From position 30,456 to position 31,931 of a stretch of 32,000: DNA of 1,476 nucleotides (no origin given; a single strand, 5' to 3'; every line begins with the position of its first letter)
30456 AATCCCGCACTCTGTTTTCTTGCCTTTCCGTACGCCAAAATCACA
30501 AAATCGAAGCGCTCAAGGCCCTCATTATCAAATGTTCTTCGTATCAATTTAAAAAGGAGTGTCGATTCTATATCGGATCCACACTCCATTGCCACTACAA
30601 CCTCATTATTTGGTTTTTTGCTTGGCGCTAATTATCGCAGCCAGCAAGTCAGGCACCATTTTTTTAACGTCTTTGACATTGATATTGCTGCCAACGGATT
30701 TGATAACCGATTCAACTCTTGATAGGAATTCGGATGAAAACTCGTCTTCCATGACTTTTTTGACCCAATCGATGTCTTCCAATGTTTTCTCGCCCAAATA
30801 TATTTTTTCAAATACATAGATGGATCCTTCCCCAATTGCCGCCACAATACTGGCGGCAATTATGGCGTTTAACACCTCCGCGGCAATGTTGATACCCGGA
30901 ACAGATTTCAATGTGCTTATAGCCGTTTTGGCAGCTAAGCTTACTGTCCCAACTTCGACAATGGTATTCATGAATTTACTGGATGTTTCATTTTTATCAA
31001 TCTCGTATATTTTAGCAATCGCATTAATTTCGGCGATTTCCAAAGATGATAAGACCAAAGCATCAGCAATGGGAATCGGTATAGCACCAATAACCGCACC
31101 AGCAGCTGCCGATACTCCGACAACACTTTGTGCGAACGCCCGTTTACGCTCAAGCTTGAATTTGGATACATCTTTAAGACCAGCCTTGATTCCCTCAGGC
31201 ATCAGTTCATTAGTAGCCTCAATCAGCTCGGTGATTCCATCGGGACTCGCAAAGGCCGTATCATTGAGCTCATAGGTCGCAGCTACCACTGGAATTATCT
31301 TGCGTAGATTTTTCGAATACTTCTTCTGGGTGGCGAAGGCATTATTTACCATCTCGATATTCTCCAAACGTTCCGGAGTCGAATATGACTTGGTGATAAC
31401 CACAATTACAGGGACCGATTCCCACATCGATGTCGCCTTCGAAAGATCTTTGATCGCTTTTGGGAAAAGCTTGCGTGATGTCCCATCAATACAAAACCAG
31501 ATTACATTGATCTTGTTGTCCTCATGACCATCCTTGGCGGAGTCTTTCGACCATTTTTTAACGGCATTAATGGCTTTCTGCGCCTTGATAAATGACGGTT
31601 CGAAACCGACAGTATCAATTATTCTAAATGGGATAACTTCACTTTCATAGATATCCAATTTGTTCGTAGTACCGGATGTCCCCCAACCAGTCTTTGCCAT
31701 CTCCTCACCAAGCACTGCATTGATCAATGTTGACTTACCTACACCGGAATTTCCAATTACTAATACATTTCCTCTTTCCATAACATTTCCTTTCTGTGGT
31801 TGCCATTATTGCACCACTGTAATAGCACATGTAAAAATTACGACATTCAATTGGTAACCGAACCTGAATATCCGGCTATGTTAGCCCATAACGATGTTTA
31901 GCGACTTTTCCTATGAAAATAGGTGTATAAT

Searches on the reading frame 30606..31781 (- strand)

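Call 49: search_protein_families(library=pfam, proteins=[window:30606-31781:-], max_evalue=1)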
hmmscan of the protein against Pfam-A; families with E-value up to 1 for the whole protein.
window:30606-31781:- (391 aa): 31 families (the best 25 are shown)
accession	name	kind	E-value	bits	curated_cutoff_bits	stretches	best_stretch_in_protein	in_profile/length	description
PF01926.29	MMR_HSR1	-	9.9e-13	48.6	21.9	1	6-131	2-113/113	50S ribosome-binding GTPase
PF05128.17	DUF697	-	1.1e-06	28.9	27.7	1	211-333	16-145/162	Domain of unknown function (DUF697)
PF03193.22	RsgA_GTPase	-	6.8e-06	26.5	30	1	6-32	109-135/174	RsgA GTPase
PF00735.24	Septin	-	4.1e-05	23.4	26.2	1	5-132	6-151/280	Septin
PF13555.12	AAA_29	-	8.2e-05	22.7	27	1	3-23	22-42/61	P-loop containing region of AAA domain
PF13191.12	AAA_16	-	0.00015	22.7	32.6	1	4-39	25-57/167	AAA ATPase domain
PF00350.29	Dynamin_N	-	0.00023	21.6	27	1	6-82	1-76/168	Dynamin family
PF04548.22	AIG1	-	0.00024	21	27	1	5-76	2-75/212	AIG1 family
PF00009.33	GTP_EFTU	-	0.00067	19.7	26.5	0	121-195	120-187/188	Elongation factor Tu GTP binding domain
PF00005.33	ABC_tran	-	0.00077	20.5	25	1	6-32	14-40/137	ABC transporter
PF08477.19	Roc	-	0.002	18.8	27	1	6-59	2-65/119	Ras of Complex, Roc, domain of DAPkinase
PF05049.19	IIGP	-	0.0033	17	24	1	5-52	37-87/375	Interferon-inducible GTPase (IIGP)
PF00071.28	Ras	-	0.0039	17.2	21.6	1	6-61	2-59/162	Ras family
PF02421.24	FeoB_N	-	0.0059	16.6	27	1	6-59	3-56/156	Ferrous iron transport protein B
PF13401.12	AAA_22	-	0.0066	17.2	27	1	2-27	4-29/130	AAA domain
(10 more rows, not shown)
